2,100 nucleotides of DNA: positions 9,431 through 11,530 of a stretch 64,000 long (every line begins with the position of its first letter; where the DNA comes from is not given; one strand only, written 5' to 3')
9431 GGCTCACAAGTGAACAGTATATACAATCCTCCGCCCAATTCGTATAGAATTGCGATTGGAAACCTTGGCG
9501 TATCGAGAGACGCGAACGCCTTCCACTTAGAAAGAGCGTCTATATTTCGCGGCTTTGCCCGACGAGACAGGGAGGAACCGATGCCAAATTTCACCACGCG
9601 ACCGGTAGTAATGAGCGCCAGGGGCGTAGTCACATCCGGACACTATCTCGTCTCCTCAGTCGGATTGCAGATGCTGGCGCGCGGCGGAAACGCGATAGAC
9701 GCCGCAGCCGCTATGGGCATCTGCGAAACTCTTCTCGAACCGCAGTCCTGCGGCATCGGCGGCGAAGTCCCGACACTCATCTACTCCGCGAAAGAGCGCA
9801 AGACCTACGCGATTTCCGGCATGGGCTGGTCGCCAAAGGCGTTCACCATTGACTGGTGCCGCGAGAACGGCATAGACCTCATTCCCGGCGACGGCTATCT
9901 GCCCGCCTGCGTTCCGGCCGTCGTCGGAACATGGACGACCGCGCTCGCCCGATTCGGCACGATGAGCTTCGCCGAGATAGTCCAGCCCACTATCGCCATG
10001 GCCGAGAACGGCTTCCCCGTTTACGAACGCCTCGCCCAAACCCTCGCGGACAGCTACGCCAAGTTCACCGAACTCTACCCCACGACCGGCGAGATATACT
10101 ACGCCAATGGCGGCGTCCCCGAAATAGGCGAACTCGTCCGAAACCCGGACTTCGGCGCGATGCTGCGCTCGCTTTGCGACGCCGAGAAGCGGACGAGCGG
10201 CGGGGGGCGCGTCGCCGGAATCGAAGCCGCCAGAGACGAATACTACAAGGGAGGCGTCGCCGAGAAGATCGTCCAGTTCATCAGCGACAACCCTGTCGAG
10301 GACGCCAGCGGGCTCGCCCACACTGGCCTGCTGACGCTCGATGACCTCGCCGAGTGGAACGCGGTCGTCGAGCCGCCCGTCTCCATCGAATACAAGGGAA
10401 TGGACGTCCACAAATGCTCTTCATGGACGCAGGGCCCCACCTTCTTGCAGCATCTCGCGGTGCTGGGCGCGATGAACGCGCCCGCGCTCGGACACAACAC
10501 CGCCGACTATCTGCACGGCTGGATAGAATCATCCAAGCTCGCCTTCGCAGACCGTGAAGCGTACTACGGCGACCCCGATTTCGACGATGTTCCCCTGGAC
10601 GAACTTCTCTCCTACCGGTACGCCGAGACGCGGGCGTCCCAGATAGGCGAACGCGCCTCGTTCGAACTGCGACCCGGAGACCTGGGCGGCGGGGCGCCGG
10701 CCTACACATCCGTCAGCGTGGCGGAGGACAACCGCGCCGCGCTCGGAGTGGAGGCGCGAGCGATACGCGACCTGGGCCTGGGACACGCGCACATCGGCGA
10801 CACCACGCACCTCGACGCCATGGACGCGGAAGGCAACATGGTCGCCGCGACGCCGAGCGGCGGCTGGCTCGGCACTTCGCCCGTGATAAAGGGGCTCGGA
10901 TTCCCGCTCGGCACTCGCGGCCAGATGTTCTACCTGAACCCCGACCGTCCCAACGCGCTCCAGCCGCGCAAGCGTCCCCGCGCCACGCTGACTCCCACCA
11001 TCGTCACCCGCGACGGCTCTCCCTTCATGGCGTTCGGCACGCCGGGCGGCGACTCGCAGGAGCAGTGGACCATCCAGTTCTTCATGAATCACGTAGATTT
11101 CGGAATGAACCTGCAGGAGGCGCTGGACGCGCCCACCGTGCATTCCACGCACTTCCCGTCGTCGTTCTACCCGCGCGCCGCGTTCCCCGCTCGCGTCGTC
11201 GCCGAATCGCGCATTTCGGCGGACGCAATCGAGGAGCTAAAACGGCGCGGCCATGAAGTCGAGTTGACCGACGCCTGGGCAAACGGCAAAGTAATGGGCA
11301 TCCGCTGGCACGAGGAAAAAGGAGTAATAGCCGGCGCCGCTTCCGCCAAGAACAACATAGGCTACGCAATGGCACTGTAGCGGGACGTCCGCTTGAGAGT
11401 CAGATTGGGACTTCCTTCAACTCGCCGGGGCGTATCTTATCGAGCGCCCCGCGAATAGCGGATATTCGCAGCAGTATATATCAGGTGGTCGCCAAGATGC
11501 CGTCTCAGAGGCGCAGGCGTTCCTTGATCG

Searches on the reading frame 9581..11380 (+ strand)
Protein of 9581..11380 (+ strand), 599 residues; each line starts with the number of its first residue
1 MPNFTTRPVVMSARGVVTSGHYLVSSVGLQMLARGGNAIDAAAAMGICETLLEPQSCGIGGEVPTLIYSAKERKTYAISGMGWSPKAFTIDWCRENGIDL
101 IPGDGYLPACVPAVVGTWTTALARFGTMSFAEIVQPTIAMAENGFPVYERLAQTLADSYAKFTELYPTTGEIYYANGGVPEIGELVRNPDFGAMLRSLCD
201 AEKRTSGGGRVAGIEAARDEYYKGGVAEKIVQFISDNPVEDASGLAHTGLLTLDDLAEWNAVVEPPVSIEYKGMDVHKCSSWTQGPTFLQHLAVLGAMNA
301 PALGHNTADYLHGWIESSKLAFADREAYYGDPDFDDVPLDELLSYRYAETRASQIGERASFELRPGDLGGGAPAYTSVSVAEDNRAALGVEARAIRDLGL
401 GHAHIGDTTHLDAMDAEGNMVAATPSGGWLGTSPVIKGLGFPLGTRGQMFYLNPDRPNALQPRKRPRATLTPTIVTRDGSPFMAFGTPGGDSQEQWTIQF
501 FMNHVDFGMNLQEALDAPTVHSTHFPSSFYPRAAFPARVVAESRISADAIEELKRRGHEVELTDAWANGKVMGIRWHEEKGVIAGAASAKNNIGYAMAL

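Call 65: find_homologous_proteins(query=window:9581-11380:+, max_evalue=1e-100)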
Query window:9581-11380:+ (599 aa): 6882 proteins with E <= 1e-100 among 8000 candidates; the best 120 are listed.
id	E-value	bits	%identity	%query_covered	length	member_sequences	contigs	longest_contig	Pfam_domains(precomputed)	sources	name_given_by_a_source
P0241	0.0e+0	1383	100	100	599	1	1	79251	PF01019.28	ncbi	-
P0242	0.0e+0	1269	89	100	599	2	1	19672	PF01019.28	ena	-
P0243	0.0e+0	1261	88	100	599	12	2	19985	PF01019.28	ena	-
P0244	0.0e+0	1260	89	100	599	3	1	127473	PF01019.28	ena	-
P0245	0.0e+0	1256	88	100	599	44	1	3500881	PF01019.28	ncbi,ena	-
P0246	0.0e+0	1239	88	100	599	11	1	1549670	PF01019.28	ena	-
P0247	0.0e+0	1238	88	100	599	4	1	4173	PF01019.28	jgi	jgi:gamma-glutamyltranspeptidase/glutathione hydrolase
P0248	0.0e+0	1223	86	100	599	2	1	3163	PF01019.28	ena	-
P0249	0.0e+0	1223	87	100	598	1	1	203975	PF01019.28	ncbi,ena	-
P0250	0.0e+0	1176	84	100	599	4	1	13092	PF01019.28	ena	-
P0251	0.0e+0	1172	83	100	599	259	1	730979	PF01019.28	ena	-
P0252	0.0e+0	1169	83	100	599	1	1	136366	PF01019.28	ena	-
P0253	0.0e+0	1166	83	100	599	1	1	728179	PF01019.28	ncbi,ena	-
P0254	0.0e+0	1166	83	100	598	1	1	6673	PF01019.28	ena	-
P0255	0.0e+0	1165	83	100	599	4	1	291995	PF01019.28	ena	-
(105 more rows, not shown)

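Call 66: find_encoding_contigs(protein=P0245, flank=2500, max_places=2)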
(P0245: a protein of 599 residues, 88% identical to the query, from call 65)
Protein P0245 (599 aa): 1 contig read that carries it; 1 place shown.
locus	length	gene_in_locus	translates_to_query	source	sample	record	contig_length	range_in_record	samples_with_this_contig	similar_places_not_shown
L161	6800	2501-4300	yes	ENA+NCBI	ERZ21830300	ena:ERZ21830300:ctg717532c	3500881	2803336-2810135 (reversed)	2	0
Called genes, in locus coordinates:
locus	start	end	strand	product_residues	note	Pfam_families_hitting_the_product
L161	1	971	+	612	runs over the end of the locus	PF03631:Virul_fac_BrkB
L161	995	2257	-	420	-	PF07690:MFS_1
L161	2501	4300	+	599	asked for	PF01019:G_glu_transpept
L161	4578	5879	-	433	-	PF00709:Adenylsucc_synt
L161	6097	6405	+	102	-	-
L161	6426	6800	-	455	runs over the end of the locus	PF00202:Aminotran_3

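Call 67: find_encoding_contigs(protein=P0244, flank=2500, max_places=2)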
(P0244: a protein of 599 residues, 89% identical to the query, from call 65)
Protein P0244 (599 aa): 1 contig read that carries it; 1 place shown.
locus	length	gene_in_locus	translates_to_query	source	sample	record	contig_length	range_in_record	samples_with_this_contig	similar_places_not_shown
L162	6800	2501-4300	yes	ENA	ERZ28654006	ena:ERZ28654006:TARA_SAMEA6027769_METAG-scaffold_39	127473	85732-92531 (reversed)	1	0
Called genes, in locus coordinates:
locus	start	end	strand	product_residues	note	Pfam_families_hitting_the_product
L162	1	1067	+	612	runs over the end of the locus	PF03631:Virul_fac_BrkB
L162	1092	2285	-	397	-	PF07690:MFS_1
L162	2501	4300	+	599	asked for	PF01019:G_glu_transpept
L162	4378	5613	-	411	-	PF13433:Peripla_BP_5, PF13458:Peripla_BP_6, PF01094:ANF_receptor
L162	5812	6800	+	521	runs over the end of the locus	PF00732:GMC_oxred_N, PF05199:GMC_oxred_C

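Call 76: list_cluster_members(proteins=[P0241])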
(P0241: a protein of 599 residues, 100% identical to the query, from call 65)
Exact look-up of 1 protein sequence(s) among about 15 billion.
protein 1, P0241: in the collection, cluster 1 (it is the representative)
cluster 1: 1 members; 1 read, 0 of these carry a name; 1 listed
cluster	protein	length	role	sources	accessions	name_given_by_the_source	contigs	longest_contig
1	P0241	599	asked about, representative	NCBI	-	-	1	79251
